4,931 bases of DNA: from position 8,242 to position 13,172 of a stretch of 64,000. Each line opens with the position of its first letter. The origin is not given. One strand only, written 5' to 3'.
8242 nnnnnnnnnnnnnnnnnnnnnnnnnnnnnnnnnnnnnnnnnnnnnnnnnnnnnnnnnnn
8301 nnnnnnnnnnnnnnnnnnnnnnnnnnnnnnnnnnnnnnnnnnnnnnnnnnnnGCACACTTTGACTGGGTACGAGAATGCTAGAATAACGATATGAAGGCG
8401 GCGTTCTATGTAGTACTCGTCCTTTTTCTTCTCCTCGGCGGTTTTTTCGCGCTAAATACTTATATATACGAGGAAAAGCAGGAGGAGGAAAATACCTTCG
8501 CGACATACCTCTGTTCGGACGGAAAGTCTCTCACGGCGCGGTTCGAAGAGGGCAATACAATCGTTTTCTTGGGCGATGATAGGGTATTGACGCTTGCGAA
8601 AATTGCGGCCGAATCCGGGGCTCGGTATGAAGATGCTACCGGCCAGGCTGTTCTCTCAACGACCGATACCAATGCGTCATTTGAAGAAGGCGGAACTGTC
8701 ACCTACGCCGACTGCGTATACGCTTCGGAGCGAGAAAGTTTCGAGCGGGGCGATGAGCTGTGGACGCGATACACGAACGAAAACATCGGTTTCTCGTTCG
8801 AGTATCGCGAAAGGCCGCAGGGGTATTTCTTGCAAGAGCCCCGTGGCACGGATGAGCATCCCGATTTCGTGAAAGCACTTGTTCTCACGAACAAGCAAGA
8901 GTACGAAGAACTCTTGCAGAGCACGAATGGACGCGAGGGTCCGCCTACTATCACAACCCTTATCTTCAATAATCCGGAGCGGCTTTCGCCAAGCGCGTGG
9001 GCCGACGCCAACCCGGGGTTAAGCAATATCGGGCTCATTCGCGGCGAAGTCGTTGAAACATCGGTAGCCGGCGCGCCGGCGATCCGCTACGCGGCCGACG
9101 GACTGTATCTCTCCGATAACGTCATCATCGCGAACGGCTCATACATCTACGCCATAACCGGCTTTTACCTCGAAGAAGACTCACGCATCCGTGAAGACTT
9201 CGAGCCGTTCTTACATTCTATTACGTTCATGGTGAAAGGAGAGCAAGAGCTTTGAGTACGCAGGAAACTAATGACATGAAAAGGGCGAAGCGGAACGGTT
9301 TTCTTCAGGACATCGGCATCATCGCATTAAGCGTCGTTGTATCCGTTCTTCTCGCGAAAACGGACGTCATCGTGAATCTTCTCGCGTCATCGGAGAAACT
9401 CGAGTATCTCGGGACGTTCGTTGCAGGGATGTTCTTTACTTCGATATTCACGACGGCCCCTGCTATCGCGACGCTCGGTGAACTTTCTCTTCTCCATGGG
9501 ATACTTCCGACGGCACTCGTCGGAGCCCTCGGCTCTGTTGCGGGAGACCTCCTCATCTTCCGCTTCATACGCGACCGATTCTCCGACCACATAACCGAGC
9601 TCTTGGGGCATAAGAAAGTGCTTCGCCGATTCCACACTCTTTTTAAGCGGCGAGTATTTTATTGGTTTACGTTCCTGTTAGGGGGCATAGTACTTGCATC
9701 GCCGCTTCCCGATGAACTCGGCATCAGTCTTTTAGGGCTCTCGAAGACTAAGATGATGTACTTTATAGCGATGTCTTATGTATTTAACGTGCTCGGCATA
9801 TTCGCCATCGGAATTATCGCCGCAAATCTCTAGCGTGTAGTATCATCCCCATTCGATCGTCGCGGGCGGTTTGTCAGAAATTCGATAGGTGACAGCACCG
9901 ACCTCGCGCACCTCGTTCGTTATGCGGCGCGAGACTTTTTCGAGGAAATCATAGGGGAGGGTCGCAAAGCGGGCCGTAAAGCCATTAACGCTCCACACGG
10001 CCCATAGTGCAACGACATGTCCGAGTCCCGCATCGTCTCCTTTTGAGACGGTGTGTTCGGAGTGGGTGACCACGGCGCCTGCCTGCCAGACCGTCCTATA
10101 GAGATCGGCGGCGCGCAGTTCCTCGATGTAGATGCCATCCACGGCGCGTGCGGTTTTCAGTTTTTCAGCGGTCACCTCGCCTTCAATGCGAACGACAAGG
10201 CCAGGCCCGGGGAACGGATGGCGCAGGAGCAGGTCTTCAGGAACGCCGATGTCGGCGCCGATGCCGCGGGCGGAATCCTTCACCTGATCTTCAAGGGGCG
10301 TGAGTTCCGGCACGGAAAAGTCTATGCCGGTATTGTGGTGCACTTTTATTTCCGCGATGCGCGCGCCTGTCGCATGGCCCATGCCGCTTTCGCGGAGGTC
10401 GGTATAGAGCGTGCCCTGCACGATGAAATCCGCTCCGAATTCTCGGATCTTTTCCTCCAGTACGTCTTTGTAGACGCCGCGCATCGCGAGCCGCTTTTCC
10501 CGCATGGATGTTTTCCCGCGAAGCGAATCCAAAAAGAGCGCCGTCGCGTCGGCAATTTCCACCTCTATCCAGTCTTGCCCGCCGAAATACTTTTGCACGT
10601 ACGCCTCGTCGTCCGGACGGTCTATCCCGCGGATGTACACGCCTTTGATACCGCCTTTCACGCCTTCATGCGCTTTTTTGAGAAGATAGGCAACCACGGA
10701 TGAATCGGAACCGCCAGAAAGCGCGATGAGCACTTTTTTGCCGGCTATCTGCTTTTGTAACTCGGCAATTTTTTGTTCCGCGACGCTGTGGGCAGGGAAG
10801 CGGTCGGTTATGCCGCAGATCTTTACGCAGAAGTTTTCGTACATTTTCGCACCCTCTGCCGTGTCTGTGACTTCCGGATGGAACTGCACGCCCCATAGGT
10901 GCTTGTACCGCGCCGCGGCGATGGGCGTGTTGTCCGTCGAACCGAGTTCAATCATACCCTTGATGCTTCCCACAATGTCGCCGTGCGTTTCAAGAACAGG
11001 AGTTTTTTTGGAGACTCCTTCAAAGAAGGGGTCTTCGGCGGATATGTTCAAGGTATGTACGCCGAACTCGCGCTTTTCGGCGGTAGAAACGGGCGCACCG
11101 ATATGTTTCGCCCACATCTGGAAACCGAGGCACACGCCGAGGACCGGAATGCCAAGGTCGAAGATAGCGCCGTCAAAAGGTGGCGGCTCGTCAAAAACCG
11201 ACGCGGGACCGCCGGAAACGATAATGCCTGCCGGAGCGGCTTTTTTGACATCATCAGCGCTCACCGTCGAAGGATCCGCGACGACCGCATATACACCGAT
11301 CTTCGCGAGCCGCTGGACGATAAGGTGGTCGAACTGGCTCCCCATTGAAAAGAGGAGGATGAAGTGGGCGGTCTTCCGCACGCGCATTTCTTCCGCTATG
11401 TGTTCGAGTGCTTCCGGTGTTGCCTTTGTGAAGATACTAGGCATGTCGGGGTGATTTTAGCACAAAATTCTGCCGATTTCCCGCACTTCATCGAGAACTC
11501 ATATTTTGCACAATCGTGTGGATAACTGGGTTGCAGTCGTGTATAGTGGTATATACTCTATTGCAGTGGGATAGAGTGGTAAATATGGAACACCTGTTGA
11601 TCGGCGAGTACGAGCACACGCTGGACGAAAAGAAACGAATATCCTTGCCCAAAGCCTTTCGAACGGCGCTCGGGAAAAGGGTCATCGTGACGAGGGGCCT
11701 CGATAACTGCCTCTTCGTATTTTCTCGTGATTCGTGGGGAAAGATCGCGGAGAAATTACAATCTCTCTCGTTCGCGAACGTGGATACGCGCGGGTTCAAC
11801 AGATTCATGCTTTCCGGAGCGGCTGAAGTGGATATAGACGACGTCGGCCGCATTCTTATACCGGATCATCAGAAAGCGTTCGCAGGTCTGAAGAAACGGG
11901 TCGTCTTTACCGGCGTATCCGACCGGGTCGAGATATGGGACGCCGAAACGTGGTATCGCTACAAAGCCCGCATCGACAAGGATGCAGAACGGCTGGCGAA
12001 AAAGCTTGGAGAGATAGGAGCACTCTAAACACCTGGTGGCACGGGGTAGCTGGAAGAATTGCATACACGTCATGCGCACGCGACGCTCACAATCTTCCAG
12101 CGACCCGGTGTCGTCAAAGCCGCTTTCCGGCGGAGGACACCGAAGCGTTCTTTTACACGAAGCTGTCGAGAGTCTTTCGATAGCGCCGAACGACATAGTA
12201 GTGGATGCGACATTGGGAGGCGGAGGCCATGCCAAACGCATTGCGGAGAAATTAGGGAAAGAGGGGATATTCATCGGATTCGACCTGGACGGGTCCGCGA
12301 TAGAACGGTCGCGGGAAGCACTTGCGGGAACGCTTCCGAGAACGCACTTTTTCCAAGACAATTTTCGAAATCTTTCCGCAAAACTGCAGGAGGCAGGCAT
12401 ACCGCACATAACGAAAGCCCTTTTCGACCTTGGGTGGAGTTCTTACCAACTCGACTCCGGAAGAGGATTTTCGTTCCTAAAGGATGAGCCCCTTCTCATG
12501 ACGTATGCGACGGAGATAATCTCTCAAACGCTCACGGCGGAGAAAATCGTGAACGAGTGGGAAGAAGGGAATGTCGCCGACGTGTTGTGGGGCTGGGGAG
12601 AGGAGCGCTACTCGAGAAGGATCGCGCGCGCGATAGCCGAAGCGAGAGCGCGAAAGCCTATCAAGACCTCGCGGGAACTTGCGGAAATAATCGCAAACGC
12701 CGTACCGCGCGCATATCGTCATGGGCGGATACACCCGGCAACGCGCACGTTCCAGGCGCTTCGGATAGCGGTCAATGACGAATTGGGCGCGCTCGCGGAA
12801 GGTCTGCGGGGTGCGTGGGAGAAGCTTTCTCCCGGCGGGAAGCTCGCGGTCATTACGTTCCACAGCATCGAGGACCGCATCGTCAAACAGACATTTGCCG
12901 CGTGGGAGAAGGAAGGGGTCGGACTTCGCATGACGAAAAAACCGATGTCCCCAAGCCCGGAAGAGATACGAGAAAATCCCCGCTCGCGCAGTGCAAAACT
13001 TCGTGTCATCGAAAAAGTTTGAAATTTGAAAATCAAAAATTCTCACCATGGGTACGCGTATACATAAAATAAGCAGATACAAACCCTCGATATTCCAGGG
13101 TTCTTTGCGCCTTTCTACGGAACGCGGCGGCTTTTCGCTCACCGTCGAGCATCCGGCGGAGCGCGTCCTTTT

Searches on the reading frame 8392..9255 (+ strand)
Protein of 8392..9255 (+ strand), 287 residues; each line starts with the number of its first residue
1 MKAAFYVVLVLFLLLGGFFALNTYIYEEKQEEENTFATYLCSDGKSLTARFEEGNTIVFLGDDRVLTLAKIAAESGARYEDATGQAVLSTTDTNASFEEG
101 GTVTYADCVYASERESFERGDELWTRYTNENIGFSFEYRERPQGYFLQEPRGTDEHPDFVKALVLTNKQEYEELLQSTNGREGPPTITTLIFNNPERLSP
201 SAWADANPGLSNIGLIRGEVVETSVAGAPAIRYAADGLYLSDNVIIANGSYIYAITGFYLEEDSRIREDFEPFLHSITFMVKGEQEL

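Call 90: search_protein_families(library=pfam, proteins=[window:8392-9255:+], max_evalue=0.0001)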
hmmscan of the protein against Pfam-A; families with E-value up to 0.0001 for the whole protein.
window:8392-9255:+ (287 aa): 1 family
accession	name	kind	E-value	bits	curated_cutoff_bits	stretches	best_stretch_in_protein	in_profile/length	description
PF09864.15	MliC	-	1.4e-06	28.6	22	1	39-100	1-61/67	Membrane-bound lysozyme-inhibitor of c-type lysozyme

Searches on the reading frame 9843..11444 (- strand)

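Call 90: search_protein_families(library=pfam, proteins=[window:9843-11444:-], max_evalue=0.0001)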
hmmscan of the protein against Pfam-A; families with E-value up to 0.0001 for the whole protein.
window:9843-11444:- (533 aa): 3 families
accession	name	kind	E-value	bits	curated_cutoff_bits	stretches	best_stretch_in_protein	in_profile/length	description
PF00117.34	GATase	-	2.7e-31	109.1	22.8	1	32-208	3-189/190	Glutamine amidotransferase class-I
PF00958.27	GMP_synt_C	-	3.5e-25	88.3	27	1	441-532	1-92/92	GMP synthase C terminal domain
PF02540.23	NAD_synthase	-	3.2e-05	23.6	21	0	229-271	13-52/242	NAD synthase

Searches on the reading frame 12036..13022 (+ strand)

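Call 90: search_protein_families(library=pfam, proteins=[window:12036-13022:+], max_evalue=0.0001)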
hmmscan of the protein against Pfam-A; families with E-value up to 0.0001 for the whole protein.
window:12036-13022:+ (328 aa): 1 family
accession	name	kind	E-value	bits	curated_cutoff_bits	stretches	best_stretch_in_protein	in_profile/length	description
PF01795.25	Methyltransf_5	-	4.5e-95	319.1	27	1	35-327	4-308/309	MraW methylase family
